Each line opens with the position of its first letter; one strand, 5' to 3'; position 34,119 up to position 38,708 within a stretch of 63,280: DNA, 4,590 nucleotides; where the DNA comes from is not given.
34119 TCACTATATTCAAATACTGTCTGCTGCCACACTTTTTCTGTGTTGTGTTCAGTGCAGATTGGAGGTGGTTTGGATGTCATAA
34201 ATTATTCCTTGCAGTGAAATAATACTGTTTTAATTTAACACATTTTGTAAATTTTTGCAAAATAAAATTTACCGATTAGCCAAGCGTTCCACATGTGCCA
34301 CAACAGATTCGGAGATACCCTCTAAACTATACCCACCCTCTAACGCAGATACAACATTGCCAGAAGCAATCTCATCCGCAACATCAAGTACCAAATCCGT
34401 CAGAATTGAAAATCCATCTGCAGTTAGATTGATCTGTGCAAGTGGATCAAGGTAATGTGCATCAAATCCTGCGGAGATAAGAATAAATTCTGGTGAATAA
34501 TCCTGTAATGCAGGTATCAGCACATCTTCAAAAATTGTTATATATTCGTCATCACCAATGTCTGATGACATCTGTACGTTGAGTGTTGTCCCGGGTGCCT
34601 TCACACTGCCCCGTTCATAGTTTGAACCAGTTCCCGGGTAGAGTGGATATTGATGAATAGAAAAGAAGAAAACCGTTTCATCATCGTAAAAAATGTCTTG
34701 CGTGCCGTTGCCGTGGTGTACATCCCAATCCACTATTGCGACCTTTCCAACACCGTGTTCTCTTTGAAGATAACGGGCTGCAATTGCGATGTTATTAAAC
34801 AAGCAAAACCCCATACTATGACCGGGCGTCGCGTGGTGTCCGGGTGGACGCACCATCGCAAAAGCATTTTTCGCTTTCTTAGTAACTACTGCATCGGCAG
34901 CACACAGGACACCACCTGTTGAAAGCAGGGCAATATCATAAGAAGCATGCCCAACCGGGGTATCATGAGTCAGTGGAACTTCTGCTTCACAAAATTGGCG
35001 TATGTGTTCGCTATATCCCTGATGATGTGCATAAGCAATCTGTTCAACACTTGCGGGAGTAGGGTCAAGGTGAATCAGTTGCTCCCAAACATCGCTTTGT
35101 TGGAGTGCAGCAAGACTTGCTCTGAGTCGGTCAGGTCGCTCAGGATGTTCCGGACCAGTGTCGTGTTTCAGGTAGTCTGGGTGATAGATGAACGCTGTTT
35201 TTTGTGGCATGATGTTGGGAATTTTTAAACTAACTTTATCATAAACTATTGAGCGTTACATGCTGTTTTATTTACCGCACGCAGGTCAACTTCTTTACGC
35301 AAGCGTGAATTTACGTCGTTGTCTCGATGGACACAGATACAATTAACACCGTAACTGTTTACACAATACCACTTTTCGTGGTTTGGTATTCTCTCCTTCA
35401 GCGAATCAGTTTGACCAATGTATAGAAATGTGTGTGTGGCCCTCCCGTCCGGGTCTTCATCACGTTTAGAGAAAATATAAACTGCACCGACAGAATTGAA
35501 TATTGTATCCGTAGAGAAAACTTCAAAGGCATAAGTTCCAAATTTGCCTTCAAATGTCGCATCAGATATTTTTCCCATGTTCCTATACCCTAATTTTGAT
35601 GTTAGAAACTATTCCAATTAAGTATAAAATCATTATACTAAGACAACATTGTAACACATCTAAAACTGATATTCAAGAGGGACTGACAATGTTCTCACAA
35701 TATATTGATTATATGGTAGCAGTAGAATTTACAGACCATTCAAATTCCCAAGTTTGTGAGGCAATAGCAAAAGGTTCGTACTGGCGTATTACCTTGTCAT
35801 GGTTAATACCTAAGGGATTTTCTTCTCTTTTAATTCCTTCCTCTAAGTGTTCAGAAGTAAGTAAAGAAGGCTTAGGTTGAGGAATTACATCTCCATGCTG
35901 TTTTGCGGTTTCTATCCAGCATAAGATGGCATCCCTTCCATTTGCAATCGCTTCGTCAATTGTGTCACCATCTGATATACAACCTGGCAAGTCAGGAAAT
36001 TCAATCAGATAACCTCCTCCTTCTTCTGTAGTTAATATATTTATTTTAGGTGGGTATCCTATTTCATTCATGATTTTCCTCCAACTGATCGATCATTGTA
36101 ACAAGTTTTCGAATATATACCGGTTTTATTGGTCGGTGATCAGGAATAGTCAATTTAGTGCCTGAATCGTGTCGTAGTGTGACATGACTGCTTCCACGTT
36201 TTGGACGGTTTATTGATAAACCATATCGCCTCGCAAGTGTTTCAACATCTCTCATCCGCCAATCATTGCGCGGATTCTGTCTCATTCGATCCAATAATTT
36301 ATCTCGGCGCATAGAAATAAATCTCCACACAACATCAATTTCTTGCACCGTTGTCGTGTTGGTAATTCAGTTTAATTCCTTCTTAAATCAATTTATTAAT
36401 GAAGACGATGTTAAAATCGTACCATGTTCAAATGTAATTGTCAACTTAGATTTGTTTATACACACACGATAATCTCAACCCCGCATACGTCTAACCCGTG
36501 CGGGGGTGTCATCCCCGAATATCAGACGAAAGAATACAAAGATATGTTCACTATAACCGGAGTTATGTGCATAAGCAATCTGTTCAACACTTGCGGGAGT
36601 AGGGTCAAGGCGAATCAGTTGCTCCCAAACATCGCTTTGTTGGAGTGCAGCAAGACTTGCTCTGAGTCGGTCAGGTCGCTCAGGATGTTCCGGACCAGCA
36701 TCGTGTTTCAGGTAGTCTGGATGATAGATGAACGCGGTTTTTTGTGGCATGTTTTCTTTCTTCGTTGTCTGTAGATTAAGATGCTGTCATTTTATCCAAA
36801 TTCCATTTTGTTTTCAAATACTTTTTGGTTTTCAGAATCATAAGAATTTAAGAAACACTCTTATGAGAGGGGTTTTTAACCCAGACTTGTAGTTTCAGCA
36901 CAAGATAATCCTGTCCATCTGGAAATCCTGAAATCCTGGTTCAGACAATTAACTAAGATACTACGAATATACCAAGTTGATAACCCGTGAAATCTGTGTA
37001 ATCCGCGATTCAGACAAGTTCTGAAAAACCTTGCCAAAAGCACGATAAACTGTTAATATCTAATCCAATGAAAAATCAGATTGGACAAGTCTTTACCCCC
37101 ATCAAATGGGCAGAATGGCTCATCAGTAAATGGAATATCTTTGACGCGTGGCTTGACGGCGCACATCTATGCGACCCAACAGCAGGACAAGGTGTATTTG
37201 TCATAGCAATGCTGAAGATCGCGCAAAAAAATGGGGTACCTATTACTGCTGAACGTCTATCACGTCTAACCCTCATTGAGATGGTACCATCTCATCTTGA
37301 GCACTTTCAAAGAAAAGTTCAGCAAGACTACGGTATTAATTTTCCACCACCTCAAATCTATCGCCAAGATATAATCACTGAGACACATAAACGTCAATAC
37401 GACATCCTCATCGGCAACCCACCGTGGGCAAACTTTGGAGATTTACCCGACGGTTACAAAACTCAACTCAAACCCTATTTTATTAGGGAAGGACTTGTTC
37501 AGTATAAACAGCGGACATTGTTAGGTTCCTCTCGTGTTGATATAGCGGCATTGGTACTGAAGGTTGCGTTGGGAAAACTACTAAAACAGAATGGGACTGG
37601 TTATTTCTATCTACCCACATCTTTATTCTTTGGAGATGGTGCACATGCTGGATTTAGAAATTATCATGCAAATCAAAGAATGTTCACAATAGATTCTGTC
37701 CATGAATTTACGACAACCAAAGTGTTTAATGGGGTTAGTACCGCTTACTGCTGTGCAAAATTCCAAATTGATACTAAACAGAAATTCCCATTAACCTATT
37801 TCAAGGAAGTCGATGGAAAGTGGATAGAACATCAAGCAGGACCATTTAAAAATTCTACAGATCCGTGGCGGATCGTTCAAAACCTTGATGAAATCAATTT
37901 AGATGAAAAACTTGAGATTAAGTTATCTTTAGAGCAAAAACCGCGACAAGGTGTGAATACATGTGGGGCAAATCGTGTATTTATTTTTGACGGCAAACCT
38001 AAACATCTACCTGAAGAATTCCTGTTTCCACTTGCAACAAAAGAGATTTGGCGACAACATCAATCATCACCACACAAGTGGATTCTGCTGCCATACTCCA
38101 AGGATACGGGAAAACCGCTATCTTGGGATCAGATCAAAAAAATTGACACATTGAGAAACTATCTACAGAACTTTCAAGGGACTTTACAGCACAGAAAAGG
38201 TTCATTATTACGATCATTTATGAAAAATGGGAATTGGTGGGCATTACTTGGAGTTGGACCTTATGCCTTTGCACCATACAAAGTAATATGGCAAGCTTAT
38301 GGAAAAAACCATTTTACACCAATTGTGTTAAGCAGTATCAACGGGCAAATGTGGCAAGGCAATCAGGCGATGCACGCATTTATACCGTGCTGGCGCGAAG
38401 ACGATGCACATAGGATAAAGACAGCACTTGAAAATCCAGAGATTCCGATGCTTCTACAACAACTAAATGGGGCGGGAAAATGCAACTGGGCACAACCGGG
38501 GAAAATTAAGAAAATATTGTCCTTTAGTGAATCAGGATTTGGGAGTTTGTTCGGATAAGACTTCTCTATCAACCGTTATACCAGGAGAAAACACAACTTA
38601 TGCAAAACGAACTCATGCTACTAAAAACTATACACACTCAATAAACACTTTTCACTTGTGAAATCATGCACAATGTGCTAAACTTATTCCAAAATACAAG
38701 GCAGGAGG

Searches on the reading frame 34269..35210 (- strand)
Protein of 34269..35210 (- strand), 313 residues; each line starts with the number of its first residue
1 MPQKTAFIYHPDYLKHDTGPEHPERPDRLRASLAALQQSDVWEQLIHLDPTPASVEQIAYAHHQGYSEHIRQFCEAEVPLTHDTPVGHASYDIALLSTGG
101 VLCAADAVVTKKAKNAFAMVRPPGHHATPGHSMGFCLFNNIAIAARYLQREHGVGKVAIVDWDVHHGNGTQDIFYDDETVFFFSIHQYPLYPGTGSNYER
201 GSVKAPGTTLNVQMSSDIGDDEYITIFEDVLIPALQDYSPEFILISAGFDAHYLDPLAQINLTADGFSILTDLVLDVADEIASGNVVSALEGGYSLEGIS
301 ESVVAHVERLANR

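Call 28: search_protein_families(library=pfam, proteins=[window:34269-35210:-], max_evalue=0.001)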
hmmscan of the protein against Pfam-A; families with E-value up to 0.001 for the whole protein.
window:34269-35210:- (313 aa): 1 family
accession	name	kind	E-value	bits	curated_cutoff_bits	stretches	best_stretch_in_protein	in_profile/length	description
PF00850.24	Hist_deacetyl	-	1.2e-95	320.8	27.9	1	22-309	1-297/298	Histone deacetylase domain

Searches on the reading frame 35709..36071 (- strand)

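Call 28: search_protein_families(library=pfam, proteins=[window:35709-36071:-], max_evalue=0.001)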
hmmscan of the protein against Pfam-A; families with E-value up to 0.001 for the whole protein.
window:35709-36071:- (120 aa): 1 family
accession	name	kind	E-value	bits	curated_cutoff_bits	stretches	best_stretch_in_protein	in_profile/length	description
PF15919.11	HicB_lk_antitox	-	2.1e-13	50.9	27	1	15-68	7-60/123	HicB_like antitoxin of bacterial toxin-antitoxin system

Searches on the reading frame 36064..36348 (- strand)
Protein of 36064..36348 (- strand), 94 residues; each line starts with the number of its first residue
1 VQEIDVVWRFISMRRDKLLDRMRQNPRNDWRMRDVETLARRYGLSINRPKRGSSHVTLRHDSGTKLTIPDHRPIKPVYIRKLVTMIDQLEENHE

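Call 28: search_protein_families(library=pfam, proteins=[window:36064-36348:-], max_evalue=0.001)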
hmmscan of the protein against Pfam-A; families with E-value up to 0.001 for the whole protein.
window:36064-36348:- (94 aa): 1 family
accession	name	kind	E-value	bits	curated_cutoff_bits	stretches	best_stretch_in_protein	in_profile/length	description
PF07927.17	HicA_toxin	-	1.4e-06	28.7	27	1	33-82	2-52/58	HicA toxin of bacterial toxin-antitoxin,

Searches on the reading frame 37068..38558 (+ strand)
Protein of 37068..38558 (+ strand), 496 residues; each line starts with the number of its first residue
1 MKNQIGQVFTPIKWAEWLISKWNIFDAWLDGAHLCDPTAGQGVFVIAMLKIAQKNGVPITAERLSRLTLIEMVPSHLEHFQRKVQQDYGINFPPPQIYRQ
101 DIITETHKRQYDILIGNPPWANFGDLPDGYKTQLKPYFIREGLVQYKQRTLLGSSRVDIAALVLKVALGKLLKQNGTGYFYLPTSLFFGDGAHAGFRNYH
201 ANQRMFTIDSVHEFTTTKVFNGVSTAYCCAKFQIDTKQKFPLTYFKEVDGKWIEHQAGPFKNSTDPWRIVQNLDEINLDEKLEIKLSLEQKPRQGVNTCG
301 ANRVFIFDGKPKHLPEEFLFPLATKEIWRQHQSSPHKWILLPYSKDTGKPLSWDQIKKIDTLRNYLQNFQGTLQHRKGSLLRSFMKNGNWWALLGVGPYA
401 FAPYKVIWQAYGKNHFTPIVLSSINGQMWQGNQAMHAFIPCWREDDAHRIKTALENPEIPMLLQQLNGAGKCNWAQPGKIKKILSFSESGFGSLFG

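Call 27: search_protein_families(library=pfam, proteins=[window:37068-38558:+], max_evalue=0.001)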
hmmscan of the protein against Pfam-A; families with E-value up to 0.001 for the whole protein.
window:37068-38558:+ (496 aa): 1 family
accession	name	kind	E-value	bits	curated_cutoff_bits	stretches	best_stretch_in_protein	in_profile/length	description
PF07669.17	Eco57I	-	1.8e-06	28.6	25.3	1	103-220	66-171/171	Eco57I restriction-modification methylase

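Call 33: search_protein_families(library=padloc, proteins=[window:37068-38558:+], max_evalue=0.001)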
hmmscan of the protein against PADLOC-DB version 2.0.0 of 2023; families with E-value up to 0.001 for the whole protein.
window:37068-38558:+ (496 aa): 11 families
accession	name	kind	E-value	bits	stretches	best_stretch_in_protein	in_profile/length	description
PDLC03630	REase_MTase_IIG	-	3.7e-27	92.6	2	108-245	603-739/1100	Type IIG restriction enzyme-methyltransferase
PDLC03580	REase_II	-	2.6e-17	60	2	110-199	616-706/1112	Type II restriction enzyme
PDLC03248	MTase_II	-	5.7e-13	46.4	1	2-233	6-195/521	Type II methyltransferase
PDLC03335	MTase_II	-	3.2e-09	34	1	2-241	76-309/607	Type II methyltransferase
PDLC03356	MTase_II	-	2e-07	28.2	1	2-122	107-214/545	Type II methyltransferase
PDLC03604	REase_MTase_IIG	-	2e-07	27.4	1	101-307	528-730/1011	Type IIG restriction enzyme-methyltransferase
PDLC03267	MTase_II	-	6.5e-07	26.6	1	6-146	14-142/539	Type II methyltransferase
PDLC03625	REase_MTase_IIG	-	2.1e-06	23.8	1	106-243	619-760/1109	Type IIG restriction enzyme-methyltransferase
PDLC03310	MTase_II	-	5.3e-06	23.5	1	8-417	14-407/475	Type II methyltransferase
PDLC03227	MTase_II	-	0.00013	19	1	2-121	24-143/494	Type II methyltransferase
PDLC03612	REase_MTase_IIG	-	0.00099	15.3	0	110-239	806-919/1247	Type IIG restriction enzyme-methyltransferase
